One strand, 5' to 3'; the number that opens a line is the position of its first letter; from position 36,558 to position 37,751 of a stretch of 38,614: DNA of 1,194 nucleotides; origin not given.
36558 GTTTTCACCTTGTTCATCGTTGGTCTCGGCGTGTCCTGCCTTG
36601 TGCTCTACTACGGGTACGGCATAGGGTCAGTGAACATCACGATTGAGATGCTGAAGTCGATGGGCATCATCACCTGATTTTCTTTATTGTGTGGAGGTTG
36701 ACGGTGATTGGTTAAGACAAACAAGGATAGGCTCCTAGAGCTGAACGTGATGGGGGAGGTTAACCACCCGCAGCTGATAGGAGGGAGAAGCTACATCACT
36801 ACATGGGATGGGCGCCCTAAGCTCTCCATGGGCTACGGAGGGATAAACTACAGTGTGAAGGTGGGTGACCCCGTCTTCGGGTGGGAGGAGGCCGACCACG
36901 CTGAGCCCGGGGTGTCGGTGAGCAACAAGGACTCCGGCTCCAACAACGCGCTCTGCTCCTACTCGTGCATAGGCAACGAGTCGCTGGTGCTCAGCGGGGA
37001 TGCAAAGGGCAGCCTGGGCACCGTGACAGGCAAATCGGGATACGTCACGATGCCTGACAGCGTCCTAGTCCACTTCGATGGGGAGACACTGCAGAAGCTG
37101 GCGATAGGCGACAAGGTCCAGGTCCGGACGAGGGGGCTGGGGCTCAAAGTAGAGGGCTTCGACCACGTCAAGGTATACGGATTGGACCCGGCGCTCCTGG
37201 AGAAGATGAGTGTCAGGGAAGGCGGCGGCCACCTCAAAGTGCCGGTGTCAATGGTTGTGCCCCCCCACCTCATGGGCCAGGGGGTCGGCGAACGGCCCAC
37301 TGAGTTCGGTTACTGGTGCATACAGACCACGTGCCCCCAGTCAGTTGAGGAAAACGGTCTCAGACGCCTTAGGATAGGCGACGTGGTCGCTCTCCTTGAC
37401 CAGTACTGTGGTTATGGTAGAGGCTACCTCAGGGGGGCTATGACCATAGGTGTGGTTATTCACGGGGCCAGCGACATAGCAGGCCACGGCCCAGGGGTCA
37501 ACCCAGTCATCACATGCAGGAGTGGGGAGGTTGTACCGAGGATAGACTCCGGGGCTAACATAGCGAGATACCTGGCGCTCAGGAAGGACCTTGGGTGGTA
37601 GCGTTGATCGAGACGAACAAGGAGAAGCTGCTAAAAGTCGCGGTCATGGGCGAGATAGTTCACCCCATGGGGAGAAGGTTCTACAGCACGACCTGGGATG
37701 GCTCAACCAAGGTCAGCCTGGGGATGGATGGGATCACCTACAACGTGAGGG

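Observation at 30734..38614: ECF-type importer operon with an embedded TldD/TldE protease pair and two uncharacterised tandem paralogs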

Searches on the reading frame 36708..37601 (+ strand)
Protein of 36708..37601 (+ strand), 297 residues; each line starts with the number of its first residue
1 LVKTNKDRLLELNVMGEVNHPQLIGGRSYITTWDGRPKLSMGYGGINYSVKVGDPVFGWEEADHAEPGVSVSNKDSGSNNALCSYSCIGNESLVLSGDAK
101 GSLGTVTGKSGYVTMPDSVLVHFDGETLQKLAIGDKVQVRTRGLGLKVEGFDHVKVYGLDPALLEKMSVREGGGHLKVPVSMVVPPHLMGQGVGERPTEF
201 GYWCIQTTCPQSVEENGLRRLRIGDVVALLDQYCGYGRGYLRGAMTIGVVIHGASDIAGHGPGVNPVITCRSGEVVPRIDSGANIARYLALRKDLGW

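Call 3: search_protein_families(library=pfam, proteins=[window:36708-37601:+], max_evalue=0.1)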
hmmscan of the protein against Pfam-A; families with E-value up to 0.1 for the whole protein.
window:36708-37601:+ (297 aa): 2 families
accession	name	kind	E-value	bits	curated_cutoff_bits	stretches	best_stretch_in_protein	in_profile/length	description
PF14505.12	DUF4438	-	2e-42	144.5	24.9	1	30-165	2-135/135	Domain of unknown function (DUF4438), N-terminal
PF20999.2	DUF4438_C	-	6.1e-37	126.7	27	1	166-289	1-124/124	Domain of unknown function (DUF4438), C-terminal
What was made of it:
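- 36708..37601 (+): DUF4438 paralog A (TM1086 family), function unknown. PF14505 plus PF20999 (call 3).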

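Call 4: search_protein_families(library=ncbifam, proteins=[window:36708-37601:+], max_evalue=0.1)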
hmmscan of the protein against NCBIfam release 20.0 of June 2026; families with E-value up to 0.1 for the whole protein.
window:36708-37601:+ (297 aa): 0 families

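Call 6: search_solved_structures(query=window:36708-37601:+, max_evalue=0.01, show_alignments=1)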
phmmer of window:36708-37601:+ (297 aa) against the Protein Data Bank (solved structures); distinct sequences matched with E-value up to 0.01: 2.
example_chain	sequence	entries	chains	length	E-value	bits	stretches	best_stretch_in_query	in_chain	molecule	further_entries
3dcl_A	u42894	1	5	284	1.2e-63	218.4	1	2-290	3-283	TM1086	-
3n99_A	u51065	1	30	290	1.3e-63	218.3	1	2-290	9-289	uncharacterized protein TM1086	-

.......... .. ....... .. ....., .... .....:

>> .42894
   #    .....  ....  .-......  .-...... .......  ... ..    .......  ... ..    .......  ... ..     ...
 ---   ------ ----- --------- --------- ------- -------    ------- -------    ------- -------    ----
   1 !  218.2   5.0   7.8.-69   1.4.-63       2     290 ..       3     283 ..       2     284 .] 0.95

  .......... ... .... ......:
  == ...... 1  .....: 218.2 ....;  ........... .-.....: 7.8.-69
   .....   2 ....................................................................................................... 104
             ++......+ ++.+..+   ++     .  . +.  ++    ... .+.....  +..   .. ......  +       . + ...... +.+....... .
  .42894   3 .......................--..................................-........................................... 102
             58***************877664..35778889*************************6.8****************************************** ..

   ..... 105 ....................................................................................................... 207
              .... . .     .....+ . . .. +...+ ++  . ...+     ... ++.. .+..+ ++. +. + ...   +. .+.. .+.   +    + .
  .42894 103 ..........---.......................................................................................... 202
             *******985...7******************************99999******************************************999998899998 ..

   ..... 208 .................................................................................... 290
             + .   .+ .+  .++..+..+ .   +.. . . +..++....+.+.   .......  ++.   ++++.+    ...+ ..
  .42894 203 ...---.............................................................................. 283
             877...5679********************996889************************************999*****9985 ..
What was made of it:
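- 36708..37601 (+): PDB 3dcl/3n99 at E 1e-63 (call 6).
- On DUF4438 / TM1086 family: 3dcl at E 1.2e-63 (call 6).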

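Call 12: find_homologous_proteins(query=window:36708-37601:+, max_evalue=0.00001)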
Query window:36708-37601:+ (297 aa): 2386 proteins with E <= 0.00001 among 3827 candidates; the best 120 are listed.
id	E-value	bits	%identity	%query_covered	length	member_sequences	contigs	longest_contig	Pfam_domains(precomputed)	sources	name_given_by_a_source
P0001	5.3e-199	678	100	100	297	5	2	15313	PF20999.3,PF14505.13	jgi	-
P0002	3.1e-175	600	87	100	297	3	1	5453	PF20999.3,PF14505.13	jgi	jgi:hypothetical protein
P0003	4.0e-158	544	76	100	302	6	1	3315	PF20999.3,PF14505.13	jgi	jgi:Domain of unknown function (DUF4438), N-terminal/Domain of unknown function (DUF4438), C-termina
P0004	1.3e-150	519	74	99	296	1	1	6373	PF20999.3,PF14505.13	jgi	-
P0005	1.3e-148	512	76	98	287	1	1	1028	PF20999.3,PF14505.13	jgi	jgi:hypothetical protein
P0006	7.0e-148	510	73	98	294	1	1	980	PF20999.3,PF14505.13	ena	-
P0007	1.4e-137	476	67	100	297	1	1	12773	PF20999.3,PF14505.13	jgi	jgi:hypothetical protein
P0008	1.8e-134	466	48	99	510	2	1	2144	PF20999.3,PF14505.13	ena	-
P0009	8.0e-131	454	66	98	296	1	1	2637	PF20999.3,PF14505.13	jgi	jgi:hypothetical protein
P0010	2.7e-130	452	64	98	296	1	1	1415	PF20999.3,PF14505.13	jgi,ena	-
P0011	7.4e-130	451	63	98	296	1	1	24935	PF20999.3,PF14505.13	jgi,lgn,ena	-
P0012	1.1e-128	447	66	98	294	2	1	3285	PF20999.3,PF14505.13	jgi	jgi:hypothetical protein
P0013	1.2e-127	444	64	99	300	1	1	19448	PF20999.3,PF14505.13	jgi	jgi:hypothetical protein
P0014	5.1e-112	392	47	99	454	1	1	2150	PF20999.3,PF14505.13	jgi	jgi:hypothetical protein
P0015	7.7e-105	369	61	98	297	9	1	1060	PF20999.3,PF14505.13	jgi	jgi:hypothetical protein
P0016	9.0e-103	362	47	98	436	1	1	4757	PF20999.3,PF14505.13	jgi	jgi:hypothetical protein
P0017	1.1e-100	355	45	98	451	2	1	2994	PF20999.3,PF14505.13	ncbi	-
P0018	1.5e-100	355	57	98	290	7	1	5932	PF20999.3,PF14505.13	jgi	jgi:hypothetical protein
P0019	3.3e-99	350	55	99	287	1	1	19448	PF20999.3,PF14505.13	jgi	jgi:hypothetical protein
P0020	1.1e-97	345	55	98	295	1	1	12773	PF20999.3,PF14505.13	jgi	jgi:hypothetical protein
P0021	4.1e-94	333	47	98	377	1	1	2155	PF20999.3,PF14505.13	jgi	jgi:hypothetical protein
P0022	5.2e-93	330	44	98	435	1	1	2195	PF20999.3,PF14505.13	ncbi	ncbi:DUF4438 domain-containing protein, partial [Acidobacteriota bacterium]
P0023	4.1e-92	327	52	99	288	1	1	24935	PF20999.3,PF14505.13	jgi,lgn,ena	-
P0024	4.8e-90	320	51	99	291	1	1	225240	PF20999.3,PF14505.13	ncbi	ncbi:MAG: DUF4438 domain-containing protein [Candidatus Bathyarchaeia archaeon]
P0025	1.0e-89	319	52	99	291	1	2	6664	PF20999.3,PF14505.13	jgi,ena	jgi:hypothetical protein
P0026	1.7e-89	318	50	99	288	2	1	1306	PF20999.3,PF14505.13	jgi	jgi:hypothetical protein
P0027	1.8e-89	318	49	99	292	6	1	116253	PF20999.3,PF14505.13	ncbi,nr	ncbi:DUF4438 domain-containing protein [Candidatus Bathyarchaeota archaeon]|nr:MAG: DUF4438 domain-c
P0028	1.0e-88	316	53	99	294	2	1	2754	PF20999.3,PF14505.13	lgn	-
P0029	2.4e-87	311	48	98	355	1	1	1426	PF20999.3,PF14505.13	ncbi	-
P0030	5.0e-87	310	51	99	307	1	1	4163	PF20999.3,PF14505.13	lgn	-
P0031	5.1e-87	310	51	99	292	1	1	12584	PF20999.3,PF14505.13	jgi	jgi:hypothetical protein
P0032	7.1e-87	310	51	99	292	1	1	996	PF20999.3,PF14505.13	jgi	jgi:hypothetical protein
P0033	8.2e-87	309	53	99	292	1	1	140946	PF20999.3,PF14505.13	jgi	jgi:hypothetical protein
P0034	2.1e-86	308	51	99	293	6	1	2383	PF20999.3,PF14505.13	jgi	jgi:hypothetical protein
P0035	3.7e-86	307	51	99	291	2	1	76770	PF20999.3,PF14505.13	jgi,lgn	jgi:hypothetical protein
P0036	4.7e-86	307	53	98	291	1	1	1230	PF20999.3,PF14505.13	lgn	-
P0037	5.1e-86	307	50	99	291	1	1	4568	PF20999.3,PF14505.13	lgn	-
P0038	5.4e-86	307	52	98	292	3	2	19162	PF20999.3,PF14505.13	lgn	-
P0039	6.5e-86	306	52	100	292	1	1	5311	PF20999.3,PF14505.13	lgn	-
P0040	2.2e-85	305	51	99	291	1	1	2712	PF20999.3,PF14505.13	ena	-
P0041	3.6e-85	304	53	99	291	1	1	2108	PF20999.3,PF14505.13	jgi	jgi:hypothetical protein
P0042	4.0e-85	304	51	99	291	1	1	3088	PF20999.3,PF14505.13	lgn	-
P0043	4.3e-85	304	51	99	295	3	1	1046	PF20999.3,PF14505.13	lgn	-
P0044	4.8e-85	304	48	99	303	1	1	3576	PF20999.3,PF14505.13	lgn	-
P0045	8.4e-85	303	51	99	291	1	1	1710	PF20999.3,PF14505.13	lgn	-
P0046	9.8e-85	303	48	100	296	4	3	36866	PF20999.3,PF14505.13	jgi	-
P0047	2.3e-84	301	49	100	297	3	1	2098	PF20999.3,PF14505.13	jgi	jgi:hypothetical protein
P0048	2.6e-84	301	50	99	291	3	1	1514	PF20999.3,PF14505.13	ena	-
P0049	2.8e-84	301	51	99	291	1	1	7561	PF20999.3,PF14505.13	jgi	jgi:hypothetical protein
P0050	3.1e-84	301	51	98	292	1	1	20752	PF20999.3,PF14505.13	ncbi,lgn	ncbi:MAG: DUF4438 domain-containing protein [Candidatus Bathyarchaeia archaeon]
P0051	3.1e-84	301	50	99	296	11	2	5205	PF20999.3,PF14505.13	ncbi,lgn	-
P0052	3.3e-84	301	50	99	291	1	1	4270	PF20999.3,PF14505.13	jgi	-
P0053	3.4e-84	301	49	100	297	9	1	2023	PF20999.3,PF14505.13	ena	-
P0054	4.7e-84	300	51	99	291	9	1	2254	PF20999.3,PF14505.13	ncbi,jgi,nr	ncbi:MAG: DUF4438 domain-containing protein [Candidatus Bathyarchaeota archaeon]|nr:DUF4438 domain-c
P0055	5.3e-84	300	51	99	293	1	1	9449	PF20999.3,PF14505.13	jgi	-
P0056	6.3e-84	300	50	99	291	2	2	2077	PF20999.3,PF14505.13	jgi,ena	-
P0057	6.8e-84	300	50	99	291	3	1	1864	PF20999.3,PF14505.13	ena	-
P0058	8.6e-84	299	50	99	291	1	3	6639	PF20999.3,PF14505.13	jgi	jgi:hypothetical protein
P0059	9.3e-84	299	50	99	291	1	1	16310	PF20999.3,PF14505.13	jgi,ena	jgi:hypothetical protein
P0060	1.0e-83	299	50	99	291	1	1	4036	PF20999.3,PF14505.13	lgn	-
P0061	1.1e-83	299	50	99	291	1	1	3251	PF20999.3,PF14505.13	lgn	-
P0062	1.4e-83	299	50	99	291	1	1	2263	PF20999.3,PF14505.13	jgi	-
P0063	1.5e-83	299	49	100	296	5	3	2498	PF20999.3,PF14505.13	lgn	-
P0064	1.5e-83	299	50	99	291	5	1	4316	PF20999.3,PF14505.13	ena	-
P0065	1.5e-83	299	49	100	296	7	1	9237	PF20999.3,PF14505.13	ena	-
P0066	1.9e-83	298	51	96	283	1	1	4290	PF20999.3,PF14505.13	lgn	-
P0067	3.7e-83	297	49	96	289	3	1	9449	PF20999.3,PF14505.13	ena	-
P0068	4.1e-83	297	49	100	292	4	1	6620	PF20999.3,PF14505.13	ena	-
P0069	4.2e-83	297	50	99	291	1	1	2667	PF20999.3,PF14505.13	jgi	jgi:hypothetical protein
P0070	4.7e-83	297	50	99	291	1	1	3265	PF20999.3,PF14505.13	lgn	-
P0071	7.4e-83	296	70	62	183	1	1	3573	PF20999.3,PF14505.13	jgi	jgi:hypothetical protein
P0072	7.8e-83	296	49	98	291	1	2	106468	PF20999.3,PF14505.13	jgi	jgi:hypothetical protein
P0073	8.7e-83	296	49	99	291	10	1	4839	PF20999.3,PF14505.13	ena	-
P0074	9.1e-83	296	50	99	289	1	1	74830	PF20999.3,PF14505.13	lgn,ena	-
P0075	1.1e-82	296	49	99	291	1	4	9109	PF20999.3,PF14505.13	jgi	jgi:hypothetical protein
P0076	1.5e-82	295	50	99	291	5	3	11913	PF20999.3,PF14505.13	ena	-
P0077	2.1e-82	295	50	99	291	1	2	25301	PF20999.3,PF14505.13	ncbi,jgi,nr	ncbi:MAG: DUF4438 domain-containing protein [Candidatus Bathyarchaeota archaeon]|jgi:hypothetical pr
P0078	2.3e-82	295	50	99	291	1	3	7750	PF20999.3,PF14505.13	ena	-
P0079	2.4e-82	295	51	98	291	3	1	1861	PF20999.3,PF14505.13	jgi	jgi:hypothetical protein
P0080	2.4e-82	295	50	99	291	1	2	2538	PF20999.3,PF14505.13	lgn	-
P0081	2.5e-82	295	50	99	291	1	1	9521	PF20999.3,PF14505.13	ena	-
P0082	2.6e-82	295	50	99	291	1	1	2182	PF20999.3,PF14505.13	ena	-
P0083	2.7e-82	295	49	100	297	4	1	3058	PF20999.3,PF14505.13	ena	-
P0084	2.9e-82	294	49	99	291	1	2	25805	PF20999.3,PF14505.13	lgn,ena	-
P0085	6.2e-82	293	48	99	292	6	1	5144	PF20999.3,PF14505.13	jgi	-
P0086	7.6e-82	293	50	98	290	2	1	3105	PF20999.3,PF14505.13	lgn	-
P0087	7.8e-82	293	49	98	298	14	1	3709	PF20999.3,PF14505.13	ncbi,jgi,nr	ncbi:MAG: DUF4438 domain-containing protein [Candidatus Bathyarchaeota archaeon]|nr:DUF4438 domain-c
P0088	8.3e-82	293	48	99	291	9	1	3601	PF20999.3,PF14505.13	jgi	jgi:hypothetical protein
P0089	8.9e-82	293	50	99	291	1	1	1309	PF20999.3,PF14505.13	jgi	jgi:hypothetical protein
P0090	2.3e-81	291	46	99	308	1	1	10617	PF20999.3,PF14505.13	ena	-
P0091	2.5e-81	291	53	88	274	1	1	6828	PF20999.3,PF14505.13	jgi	jgi:hypothetical protein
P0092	3.6e-81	291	51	99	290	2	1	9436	PF20999.3,PF14505.13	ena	-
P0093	4.0e-81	291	51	99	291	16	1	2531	PF20999.3,PF14505.13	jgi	jgi:hypothetical protein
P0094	6.4e-81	290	45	98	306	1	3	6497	PF20999.3,PF14505.13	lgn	-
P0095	1.0e-80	289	47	98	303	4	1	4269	PF20999.3,PF14505.13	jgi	-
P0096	1.2e-80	289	48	98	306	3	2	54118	PF20999.3,PF14505.13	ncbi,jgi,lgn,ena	-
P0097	1.2e-80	289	48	97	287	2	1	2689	PF20999.3,PF14505.13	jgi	jgi:hypothetical protein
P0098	1.7e-80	289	49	99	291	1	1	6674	PF20999.3,PF14505.13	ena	-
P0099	2.6e-80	288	47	99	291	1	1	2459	PF20999.3,PF14505.13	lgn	-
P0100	3.6e-80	288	50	99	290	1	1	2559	PF20999.3,PF14505.13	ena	-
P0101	3.7e-80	288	49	99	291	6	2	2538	PF20999.3,PF14505.13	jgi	jgi:hypothetical protein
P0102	3.7e-80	288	49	98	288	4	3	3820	PF20999.3,PF14505.13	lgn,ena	-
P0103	1.0e-79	286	48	99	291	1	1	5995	PF20999.3,PF14505.13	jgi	-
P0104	1.2e-79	286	49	99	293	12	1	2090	PF20999.3,PF14505.13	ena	-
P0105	1.5e-79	285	49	98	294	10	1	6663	PF20999.3,PF14505.13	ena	-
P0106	1.5e-79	285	49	98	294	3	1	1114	PF20999.3,PF14505.13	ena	-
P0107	1.6e-79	285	49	99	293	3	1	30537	PF20999.3,PF14505.13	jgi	-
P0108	2.7e-79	285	50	99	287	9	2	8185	PF20999.3,PF14505.13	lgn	-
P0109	3.6e-79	284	48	99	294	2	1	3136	PF20999.3,PF14505.13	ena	-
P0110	8.0e-79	283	49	98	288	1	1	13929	PF20999.3,PF14505.13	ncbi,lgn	ncbi:MAG: DUF4438 domain-containing protein [Candidatus Bathyarchaeota archaeon]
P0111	8.7e-79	283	46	98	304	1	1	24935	PF20999.3,PF14505.13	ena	-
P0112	9.2e-79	283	47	98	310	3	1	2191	PF20999.3,PF14505.13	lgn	-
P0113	9.6e-79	283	49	99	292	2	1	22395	PF20999.3,PF14505.13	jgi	jgi:hypothetical protein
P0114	1.0e-78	283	46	99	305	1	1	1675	PF20999.3,PF14505.13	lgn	-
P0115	1.0e-78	283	50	98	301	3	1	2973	PF20999.3,PF14505.13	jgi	-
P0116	1.3e-78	282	49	98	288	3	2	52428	PF20999.3,PF14505.13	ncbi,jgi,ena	-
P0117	1.6e-78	282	46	99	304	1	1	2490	PF20999.3,PF14505.13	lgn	-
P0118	3.9e-78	281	49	90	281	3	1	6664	PF20999.3,PF14505.13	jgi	jgi:hypothetical protein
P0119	6.7e-78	280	46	99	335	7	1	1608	PF20999.3,PF14505.13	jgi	jgi:hypothetical protein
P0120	7.1e-78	280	48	99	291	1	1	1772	PF20999.3,PF14505.13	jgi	-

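Call 13: find_encoding_contigs(protein=P0001, flank=10000, max_places=4)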
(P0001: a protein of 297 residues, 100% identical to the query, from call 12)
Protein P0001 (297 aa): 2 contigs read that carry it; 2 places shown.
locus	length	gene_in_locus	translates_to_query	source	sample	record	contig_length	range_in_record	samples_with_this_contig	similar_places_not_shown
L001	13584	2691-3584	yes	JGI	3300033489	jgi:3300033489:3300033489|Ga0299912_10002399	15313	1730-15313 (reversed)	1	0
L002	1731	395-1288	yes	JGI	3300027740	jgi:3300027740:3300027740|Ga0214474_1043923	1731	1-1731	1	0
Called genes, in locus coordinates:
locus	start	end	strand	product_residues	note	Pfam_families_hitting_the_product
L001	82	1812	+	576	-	PF01078:Mg_chelatase (faint), PF02463:SMC_N (faint), PF03193:RsgA_GTPase (faint), PF13476:AAA_23 (faint), PF13481:AAA_25 (faint), PF25199:nSTAND_NTPase5 (faint), PF00005:ABC_tran, PF00005:ABC_tran, +7 more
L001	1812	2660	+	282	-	PF02361:CbiQ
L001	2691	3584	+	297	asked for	PF14505:DUF4438, PF20999:DUF4438_C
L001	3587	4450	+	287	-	PF14505:DUF4438, PF20999:DUF4438_C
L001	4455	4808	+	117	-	PF00190:Cupin_1 (weak), PF12973:Cupin_7 (weak), PF05899:Cupin_3 (weak), PF07883:Cupin_2, PF02311:AraC_binding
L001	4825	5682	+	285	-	PF01063:Aminotran_4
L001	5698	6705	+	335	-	PF01112:Asparaginase_2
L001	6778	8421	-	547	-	PF01564:Spermine_synth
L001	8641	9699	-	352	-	PF01738:DLH (faint), PF20434:BD-FAE (weak), PF00326:Peptidase_S9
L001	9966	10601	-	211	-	-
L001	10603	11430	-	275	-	-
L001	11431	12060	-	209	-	-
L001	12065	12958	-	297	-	PF20539:DUF6754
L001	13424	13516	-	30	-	-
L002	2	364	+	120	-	?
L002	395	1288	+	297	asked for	PF14505:DUF4438, PF20999:DUF4438_C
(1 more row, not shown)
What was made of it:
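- Tried and rejected: Paralog A (P0001) worked instead (call 13).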
